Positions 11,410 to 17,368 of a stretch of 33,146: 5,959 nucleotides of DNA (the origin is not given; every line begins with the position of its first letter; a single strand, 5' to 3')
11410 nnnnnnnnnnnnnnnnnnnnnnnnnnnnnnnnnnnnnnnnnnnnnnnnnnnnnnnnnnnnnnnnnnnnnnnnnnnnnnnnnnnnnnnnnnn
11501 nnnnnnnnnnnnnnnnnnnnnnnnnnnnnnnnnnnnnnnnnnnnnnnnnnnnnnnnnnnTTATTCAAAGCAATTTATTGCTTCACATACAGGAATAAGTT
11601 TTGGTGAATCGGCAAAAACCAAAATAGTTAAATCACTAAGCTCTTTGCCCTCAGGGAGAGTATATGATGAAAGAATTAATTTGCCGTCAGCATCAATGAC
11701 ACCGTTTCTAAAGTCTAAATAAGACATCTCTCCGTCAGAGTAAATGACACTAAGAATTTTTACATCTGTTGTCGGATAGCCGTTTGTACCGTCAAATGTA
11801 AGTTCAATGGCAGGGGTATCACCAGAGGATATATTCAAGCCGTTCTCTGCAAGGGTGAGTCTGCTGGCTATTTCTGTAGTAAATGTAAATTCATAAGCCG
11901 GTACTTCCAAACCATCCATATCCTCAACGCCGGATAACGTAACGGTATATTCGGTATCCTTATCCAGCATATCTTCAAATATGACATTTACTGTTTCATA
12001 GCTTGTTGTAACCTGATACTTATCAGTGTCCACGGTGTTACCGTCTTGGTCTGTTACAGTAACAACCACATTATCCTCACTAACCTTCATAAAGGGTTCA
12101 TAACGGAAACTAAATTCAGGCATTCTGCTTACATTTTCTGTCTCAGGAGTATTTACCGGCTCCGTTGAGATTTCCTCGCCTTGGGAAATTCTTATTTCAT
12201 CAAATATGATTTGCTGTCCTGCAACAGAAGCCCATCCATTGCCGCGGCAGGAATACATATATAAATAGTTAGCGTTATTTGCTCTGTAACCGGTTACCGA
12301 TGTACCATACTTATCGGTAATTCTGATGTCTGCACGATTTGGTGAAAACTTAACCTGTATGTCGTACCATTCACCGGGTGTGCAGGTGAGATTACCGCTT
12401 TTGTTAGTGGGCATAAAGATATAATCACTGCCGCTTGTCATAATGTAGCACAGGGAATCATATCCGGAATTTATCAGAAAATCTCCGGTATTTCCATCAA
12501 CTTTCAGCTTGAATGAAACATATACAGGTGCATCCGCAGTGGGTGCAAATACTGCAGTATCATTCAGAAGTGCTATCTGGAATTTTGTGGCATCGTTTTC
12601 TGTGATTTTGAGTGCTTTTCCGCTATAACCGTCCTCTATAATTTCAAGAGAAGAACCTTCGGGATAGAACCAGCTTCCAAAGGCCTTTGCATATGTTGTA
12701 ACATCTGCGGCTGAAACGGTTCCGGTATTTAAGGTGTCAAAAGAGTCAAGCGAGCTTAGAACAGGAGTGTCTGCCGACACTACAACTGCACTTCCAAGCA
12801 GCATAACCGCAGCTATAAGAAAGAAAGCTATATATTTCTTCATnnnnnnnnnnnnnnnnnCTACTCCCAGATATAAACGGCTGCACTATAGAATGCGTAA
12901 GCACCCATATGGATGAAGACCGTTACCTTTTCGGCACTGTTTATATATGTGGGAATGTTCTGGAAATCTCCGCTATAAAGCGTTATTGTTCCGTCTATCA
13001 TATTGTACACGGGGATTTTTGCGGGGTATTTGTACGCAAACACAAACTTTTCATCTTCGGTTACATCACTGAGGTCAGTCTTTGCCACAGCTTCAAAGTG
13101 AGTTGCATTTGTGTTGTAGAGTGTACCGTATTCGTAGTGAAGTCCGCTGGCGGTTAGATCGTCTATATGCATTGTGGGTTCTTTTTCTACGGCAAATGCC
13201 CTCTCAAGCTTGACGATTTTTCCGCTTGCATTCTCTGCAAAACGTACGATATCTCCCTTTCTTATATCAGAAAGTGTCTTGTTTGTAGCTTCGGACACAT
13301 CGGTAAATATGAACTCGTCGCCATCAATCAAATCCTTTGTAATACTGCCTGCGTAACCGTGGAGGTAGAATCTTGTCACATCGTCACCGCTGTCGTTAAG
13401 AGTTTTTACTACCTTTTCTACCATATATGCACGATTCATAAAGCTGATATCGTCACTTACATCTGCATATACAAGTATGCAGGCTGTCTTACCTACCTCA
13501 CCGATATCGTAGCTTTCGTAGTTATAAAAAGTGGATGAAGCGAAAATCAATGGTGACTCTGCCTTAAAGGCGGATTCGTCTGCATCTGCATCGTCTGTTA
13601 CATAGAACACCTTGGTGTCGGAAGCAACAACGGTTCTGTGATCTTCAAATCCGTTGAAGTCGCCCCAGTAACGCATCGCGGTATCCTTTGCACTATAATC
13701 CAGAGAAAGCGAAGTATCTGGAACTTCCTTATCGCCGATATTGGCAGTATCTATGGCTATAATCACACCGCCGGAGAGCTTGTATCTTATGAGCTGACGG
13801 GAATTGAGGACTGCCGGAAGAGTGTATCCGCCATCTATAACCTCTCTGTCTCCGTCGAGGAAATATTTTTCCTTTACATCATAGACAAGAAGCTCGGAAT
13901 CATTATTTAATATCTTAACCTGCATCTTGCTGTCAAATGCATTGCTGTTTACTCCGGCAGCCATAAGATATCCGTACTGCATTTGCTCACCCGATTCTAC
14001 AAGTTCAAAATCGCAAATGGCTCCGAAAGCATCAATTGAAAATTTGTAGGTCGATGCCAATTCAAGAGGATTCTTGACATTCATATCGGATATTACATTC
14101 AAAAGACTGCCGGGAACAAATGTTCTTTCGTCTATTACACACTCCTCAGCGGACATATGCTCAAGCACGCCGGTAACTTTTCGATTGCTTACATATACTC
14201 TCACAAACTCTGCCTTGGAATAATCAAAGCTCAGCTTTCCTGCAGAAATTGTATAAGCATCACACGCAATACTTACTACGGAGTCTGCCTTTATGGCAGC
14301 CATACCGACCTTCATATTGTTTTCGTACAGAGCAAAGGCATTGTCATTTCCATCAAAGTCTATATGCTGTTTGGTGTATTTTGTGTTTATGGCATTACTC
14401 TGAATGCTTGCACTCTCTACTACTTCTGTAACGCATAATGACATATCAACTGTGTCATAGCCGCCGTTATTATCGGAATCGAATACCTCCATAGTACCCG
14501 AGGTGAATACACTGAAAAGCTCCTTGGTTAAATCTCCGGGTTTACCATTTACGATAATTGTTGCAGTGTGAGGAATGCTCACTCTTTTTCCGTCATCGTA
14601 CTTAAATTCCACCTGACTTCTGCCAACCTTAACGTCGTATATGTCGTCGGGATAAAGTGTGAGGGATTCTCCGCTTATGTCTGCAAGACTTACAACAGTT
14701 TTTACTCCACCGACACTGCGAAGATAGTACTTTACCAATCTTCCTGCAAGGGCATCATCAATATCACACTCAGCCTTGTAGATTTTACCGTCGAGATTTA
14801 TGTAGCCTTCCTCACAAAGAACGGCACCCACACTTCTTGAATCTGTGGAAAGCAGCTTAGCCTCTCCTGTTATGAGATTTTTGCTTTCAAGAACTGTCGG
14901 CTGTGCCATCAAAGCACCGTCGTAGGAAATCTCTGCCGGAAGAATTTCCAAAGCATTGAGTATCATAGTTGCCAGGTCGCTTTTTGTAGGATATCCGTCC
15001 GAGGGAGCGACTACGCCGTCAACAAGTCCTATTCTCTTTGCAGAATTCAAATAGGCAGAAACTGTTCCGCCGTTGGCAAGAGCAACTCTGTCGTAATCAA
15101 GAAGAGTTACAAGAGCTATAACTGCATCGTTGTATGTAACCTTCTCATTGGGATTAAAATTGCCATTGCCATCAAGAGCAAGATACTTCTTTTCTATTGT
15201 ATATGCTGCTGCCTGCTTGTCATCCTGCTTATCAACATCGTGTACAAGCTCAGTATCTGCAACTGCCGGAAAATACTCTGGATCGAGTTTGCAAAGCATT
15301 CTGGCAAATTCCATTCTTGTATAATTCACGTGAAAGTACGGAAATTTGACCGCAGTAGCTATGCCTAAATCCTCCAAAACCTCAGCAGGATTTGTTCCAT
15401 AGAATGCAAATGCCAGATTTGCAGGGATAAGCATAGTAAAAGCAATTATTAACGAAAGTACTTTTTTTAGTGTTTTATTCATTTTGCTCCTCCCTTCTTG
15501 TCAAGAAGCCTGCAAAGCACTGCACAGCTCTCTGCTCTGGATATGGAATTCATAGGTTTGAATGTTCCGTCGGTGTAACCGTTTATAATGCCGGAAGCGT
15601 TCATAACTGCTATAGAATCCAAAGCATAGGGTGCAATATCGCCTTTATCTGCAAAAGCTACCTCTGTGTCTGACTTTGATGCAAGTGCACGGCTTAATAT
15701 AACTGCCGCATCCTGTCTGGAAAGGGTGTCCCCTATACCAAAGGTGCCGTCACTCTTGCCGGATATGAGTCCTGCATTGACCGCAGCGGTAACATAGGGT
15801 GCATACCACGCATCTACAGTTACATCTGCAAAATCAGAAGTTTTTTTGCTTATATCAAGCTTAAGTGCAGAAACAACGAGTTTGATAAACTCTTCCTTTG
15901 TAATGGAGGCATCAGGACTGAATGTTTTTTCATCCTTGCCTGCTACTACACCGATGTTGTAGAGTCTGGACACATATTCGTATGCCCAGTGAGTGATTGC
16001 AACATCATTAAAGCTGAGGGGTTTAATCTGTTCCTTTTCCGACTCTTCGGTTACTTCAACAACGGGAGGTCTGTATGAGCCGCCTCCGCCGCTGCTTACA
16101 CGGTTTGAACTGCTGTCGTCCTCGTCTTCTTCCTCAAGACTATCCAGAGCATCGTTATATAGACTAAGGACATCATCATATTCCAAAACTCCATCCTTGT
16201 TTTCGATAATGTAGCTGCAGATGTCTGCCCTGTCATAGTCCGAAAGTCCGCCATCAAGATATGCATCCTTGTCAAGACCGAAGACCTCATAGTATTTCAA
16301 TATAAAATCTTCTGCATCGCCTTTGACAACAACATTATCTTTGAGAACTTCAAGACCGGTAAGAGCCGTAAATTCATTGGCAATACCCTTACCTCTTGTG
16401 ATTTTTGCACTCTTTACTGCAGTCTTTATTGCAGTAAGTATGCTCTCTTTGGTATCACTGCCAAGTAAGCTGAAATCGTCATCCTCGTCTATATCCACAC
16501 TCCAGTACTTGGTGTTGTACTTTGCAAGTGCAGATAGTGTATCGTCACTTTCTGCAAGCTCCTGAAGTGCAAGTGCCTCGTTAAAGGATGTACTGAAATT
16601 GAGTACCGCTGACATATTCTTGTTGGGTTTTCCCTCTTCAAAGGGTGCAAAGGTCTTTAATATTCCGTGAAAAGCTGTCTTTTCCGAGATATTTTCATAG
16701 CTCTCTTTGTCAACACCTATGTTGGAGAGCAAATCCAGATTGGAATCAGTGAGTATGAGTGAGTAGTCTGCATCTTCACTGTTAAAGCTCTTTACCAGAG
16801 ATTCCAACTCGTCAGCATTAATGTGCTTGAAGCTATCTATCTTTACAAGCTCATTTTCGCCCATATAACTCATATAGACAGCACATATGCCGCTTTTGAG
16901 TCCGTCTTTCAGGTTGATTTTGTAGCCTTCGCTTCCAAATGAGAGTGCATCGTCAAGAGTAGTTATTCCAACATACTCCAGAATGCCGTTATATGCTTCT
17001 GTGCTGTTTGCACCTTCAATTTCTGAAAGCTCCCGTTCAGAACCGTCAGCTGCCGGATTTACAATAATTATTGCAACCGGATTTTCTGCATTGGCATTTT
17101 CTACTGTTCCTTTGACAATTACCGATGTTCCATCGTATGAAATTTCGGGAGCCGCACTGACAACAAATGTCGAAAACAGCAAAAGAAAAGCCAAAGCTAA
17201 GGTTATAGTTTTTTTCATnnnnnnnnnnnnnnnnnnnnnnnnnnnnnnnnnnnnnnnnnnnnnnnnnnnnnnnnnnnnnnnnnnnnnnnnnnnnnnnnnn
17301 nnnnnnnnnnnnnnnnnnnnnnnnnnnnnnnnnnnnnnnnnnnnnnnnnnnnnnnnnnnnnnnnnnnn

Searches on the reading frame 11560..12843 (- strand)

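Call 6: search_protein_families(library=pfam, proteins=[window:11560-12843:-], max_evalue=0.001)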
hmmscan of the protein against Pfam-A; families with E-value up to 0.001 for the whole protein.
window:11560-12843:- (427 aa): 1 family
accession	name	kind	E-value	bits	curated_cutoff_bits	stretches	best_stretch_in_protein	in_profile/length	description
PF13205.12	Big_5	-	3.6e-05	24.9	23.6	1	226-323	9-105/105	Bacterial Ig-like domain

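Call 10: search_protein_families(library=ncbifam, proteins=[window:11560-12843:-], max_evalue=0.1)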
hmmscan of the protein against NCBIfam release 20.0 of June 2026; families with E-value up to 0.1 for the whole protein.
window:11560-12843:- (427 aa): 1 family
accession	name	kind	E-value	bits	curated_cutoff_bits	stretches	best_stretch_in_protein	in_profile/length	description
NF048003.1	GTA_spike_fiber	domain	0.017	15.7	36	0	69-173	35-138/182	phage head spike fiber domain-containing protein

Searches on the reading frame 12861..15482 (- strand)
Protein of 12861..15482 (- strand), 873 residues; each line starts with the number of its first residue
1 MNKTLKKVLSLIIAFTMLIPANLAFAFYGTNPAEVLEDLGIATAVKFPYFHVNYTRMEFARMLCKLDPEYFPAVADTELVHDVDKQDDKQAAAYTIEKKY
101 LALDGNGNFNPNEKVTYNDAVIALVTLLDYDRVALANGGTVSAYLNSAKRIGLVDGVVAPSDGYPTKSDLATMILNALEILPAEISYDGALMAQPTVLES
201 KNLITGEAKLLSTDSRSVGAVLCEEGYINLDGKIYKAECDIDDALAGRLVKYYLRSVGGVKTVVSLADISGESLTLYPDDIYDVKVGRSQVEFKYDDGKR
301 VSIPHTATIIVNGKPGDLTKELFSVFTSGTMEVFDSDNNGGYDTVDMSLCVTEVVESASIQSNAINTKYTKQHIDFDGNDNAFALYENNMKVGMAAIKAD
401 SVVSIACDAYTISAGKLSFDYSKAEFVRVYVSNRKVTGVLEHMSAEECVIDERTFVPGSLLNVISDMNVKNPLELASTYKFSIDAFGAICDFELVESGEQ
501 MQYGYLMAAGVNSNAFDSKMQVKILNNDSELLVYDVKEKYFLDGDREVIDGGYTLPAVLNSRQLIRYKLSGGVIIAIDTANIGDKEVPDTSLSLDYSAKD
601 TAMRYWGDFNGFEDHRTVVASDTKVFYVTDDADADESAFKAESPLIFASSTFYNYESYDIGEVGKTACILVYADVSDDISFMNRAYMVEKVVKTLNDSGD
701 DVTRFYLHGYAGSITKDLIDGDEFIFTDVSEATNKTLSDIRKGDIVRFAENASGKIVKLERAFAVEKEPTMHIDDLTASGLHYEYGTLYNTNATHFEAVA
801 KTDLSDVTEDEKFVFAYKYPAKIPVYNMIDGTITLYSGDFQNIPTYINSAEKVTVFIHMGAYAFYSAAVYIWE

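Call 6: search_protein_families(library=pfam, proteins=[window:12861-15482:-], max_evalue=0.001)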
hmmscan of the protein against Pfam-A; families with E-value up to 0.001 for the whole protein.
window:12861-15482:- (873 aa): 0 families

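Call 10: search_protein_families(library=ncbifam, proteins=[window:12861-15482:-], max_evalue=0.1)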
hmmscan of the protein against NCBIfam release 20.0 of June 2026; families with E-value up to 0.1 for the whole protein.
window:12861-15482:- (873 aa): 0 families

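Call 86: search_solved_structures(query=window:12861-15482:-, max_evalue=1)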
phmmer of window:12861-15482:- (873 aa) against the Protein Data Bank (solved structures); distinct sequences matched with E-value up to 1: 1.
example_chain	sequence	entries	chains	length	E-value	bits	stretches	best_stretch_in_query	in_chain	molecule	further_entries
8qhs_A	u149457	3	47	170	0.078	14.2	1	461-502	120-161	Antigen A | AA protein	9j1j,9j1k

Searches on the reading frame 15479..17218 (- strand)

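Call 7: search_protein_families(library=pfam, proteins=[window:15479-17218:-], max_evalue=0.001)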
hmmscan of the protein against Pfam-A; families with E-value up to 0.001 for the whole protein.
window:15479-17218:- (579 aa): 1 family
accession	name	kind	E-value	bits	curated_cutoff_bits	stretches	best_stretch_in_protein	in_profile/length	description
PF00395.25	SLH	-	3.8e-32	110.4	20.8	3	402-445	1-44/44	S-layer homology domain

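Call 77: search_protein_families(library=ncbifam, proteins=[window:15479-17218:-], max_evalue=0.00001)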
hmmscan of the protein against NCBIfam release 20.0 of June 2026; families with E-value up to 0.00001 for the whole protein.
window:15479-17218:- (579 aa): 1 family
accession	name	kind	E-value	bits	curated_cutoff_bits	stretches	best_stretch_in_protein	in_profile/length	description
NF033190.2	inl_like_NEAT_1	exception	1.5e-13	50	1275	1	445-575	564-694/754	NEAT domain-containing leucine-rich repeat protein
